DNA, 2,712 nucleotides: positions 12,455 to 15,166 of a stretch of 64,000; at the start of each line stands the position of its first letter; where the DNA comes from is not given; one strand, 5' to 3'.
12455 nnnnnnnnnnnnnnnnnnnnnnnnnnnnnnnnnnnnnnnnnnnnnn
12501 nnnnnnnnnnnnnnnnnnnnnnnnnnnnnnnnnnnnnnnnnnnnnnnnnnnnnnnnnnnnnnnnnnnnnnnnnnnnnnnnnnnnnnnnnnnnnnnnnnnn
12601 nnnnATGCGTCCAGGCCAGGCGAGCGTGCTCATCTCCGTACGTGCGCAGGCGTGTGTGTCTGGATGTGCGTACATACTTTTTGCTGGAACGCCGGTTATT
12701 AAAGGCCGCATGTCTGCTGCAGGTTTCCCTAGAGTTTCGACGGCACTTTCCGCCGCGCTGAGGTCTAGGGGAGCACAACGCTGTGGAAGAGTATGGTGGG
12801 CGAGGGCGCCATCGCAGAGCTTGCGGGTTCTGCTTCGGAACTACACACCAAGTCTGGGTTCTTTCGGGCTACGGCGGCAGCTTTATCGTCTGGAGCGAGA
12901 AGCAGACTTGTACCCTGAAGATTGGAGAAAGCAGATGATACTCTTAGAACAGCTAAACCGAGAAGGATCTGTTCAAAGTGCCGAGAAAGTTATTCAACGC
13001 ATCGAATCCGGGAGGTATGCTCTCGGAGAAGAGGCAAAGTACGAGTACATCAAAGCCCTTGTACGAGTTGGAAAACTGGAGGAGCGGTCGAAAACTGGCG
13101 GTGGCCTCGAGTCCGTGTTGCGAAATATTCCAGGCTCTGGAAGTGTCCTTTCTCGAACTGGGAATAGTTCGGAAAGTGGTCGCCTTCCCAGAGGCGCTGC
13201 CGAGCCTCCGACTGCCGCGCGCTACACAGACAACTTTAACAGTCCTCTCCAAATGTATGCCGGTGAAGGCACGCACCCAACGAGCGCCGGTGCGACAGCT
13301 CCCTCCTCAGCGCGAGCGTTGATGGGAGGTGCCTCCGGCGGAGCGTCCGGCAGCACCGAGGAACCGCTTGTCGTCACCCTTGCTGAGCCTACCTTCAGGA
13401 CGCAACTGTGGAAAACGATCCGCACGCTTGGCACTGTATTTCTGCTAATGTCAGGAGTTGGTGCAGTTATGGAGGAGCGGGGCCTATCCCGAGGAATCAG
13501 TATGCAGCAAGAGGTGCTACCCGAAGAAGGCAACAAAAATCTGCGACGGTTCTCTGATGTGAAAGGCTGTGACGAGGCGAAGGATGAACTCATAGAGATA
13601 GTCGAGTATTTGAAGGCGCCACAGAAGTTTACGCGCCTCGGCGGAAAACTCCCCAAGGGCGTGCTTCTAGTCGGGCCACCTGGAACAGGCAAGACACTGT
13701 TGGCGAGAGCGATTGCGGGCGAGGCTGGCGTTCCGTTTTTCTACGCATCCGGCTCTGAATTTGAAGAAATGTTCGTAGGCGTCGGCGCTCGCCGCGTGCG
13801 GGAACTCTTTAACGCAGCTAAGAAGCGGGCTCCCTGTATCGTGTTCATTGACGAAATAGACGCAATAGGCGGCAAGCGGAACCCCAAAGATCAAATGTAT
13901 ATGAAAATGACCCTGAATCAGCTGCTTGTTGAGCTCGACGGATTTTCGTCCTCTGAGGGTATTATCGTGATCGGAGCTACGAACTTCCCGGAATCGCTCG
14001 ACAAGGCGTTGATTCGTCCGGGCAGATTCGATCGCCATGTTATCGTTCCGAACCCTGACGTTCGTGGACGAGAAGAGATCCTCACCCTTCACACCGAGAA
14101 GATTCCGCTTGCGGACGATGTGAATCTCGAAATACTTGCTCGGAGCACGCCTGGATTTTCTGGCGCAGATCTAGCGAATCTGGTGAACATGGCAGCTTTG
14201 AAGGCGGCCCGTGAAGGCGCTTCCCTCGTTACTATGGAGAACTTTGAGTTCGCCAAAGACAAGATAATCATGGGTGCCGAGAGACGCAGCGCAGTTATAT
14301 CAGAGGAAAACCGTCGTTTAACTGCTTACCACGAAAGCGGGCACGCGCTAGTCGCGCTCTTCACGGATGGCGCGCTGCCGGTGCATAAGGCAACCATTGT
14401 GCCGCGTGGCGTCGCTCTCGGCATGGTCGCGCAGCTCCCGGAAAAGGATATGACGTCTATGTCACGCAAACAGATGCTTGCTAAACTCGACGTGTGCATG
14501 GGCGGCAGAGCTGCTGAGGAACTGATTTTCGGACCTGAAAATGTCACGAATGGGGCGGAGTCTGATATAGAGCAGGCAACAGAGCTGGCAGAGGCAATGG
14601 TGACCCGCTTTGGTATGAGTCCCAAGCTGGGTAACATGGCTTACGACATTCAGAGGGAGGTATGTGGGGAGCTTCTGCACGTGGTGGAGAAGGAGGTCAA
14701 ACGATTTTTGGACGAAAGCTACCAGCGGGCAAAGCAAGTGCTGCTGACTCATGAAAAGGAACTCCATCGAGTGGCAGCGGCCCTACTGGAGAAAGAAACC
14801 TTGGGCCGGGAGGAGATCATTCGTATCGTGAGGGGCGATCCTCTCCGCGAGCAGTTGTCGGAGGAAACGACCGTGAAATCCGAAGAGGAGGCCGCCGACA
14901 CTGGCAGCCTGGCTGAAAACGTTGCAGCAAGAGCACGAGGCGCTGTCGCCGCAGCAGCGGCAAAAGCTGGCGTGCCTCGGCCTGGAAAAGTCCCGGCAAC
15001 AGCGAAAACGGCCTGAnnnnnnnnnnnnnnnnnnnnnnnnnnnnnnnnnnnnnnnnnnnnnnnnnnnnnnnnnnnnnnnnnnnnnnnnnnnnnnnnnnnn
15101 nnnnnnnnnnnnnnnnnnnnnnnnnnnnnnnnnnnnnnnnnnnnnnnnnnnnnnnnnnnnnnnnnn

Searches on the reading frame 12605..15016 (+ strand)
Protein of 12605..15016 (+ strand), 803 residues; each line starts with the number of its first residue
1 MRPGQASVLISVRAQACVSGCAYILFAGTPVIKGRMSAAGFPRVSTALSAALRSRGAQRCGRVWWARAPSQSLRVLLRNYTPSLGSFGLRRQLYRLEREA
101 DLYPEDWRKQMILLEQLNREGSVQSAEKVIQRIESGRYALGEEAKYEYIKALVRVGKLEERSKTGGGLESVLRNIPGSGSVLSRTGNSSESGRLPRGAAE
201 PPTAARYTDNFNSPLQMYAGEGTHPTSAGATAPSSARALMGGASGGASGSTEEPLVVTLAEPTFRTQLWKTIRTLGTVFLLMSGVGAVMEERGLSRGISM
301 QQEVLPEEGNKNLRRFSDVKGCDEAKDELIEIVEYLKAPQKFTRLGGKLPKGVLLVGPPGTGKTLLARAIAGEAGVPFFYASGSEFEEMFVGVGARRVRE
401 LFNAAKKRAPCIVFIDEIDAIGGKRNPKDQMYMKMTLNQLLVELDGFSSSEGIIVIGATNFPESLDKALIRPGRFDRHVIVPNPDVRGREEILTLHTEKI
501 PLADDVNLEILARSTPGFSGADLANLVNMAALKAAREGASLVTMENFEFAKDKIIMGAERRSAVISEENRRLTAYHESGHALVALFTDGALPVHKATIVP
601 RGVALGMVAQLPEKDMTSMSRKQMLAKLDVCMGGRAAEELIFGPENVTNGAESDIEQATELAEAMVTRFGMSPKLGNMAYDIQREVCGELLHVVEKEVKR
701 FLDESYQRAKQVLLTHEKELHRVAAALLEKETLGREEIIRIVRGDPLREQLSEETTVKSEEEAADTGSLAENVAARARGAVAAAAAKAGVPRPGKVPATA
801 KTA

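Call 51: search_protein_families(library=pfam, proteins=[window:12605-15016:+], max_evalue=0.001)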
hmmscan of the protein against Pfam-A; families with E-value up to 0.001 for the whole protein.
window:12605-15016:+ (803 aa): 7 families
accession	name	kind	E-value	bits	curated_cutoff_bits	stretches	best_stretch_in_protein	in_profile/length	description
PF01434.24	Peptidase_M41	-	2.3e-62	210.7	29.9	1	564-741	2-191/191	Peptidase family M41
PF00004.35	AAA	-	4e-45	153.9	21.2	1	353-482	1-130/131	ATPase family associated with various cellular activities (AAA)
PF17862.7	AAA_lid_3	-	3.5e-15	55.7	27.2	1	505-548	1-44/45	AAA+ lid domain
PF07728.20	AAA_5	-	2.8e-06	27.8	22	1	352-421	1-78/139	AAA domain (dynein-related subfamily)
PF05496.18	RuvB_N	-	4.8e-05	23.6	27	1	349-435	32-108/159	Holliday junction DNA helicase RuvB P-loop domain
PF06068.19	TIP49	-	0.00015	21.5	23.8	1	351-386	51-88/347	TIP49 P-loop domain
PF13401.12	AAA_22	-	0.00057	20.6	27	0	353-384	8-44/130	AAA domain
